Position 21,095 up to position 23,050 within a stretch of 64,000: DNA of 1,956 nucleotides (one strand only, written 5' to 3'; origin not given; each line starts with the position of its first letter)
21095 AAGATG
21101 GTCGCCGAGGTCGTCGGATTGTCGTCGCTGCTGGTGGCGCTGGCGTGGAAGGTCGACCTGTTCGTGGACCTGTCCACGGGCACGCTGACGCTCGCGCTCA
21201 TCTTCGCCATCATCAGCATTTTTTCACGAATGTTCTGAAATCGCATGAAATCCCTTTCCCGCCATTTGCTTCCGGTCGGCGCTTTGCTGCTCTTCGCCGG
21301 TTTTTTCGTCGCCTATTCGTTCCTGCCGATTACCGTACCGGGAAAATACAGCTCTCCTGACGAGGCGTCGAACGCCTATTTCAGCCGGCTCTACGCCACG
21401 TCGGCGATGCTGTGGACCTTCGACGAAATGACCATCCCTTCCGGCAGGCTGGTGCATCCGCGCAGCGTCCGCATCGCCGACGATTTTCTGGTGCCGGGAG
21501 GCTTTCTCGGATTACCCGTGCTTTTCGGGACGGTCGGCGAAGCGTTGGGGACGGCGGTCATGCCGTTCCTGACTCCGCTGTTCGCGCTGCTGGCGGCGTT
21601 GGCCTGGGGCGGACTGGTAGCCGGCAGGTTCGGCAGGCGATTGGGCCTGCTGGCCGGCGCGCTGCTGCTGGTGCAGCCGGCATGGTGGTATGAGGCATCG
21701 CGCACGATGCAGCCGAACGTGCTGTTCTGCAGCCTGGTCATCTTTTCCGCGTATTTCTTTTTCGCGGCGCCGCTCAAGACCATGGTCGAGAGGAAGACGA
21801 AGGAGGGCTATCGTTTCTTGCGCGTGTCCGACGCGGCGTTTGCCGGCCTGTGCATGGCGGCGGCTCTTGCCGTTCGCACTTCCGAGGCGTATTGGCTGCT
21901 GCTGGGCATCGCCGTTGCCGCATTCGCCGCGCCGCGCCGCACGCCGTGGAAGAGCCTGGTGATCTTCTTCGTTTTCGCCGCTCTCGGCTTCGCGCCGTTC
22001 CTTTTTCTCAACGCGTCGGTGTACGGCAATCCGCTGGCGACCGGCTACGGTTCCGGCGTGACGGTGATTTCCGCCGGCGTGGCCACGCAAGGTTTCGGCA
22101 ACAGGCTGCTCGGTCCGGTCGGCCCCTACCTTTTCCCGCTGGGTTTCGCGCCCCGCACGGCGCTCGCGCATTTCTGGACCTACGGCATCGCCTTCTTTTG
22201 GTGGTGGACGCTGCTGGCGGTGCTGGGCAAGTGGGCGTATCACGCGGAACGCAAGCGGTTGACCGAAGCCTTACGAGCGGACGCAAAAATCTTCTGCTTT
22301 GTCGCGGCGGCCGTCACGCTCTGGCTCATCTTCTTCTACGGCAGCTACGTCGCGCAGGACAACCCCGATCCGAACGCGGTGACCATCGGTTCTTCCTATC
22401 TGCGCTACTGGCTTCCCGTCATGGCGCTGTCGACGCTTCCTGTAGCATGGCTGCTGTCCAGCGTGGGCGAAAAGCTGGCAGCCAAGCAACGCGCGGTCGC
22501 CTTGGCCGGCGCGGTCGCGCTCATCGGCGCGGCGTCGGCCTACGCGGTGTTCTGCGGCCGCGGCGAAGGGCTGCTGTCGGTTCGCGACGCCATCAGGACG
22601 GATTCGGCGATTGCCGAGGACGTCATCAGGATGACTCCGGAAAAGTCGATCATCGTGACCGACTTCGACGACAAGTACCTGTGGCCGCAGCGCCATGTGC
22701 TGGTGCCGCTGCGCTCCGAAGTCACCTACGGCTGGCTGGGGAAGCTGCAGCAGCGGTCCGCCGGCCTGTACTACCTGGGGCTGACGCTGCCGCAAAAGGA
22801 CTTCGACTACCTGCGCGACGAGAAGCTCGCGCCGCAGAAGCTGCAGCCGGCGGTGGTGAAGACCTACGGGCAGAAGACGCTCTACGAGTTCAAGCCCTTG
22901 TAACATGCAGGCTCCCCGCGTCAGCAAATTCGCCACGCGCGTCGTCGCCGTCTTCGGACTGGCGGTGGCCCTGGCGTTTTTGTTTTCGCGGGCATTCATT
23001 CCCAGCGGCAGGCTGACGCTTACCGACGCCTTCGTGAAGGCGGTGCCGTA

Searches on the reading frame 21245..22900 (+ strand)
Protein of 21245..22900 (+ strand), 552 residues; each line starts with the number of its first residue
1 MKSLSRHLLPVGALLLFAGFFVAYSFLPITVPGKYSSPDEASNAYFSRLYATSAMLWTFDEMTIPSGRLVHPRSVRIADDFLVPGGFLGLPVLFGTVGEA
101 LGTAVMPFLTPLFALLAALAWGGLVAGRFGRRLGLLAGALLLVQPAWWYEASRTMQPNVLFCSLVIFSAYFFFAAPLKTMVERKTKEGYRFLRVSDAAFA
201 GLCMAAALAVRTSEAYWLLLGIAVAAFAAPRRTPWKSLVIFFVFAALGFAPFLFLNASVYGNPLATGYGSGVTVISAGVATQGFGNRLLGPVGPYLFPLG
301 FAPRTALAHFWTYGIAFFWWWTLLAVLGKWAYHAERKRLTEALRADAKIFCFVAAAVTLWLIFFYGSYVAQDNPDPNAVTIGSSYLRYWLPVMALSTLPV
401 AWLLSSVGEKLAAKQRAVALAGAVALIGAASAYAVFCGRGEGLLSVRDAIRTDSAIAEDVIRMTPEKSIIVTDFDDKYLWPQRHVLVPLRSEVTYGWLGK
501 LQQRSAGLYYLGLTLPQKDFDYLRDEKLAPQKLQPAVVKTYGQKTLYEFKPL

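Call 51: search_protein_families(library=pfam, proteins=[window:21245-22900:+], max_evalue=0.001)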
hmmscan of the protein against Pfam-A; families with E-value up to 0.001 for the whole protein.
window:21245-22900:+ (552 aa): 0 families

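Call 75: search_solved_structures(query=window:21245-22900:+, max_evalue=1)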
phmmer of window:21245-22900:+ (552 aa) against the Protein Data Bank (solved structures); distinct sequences matched with E-value up to 1: 0.
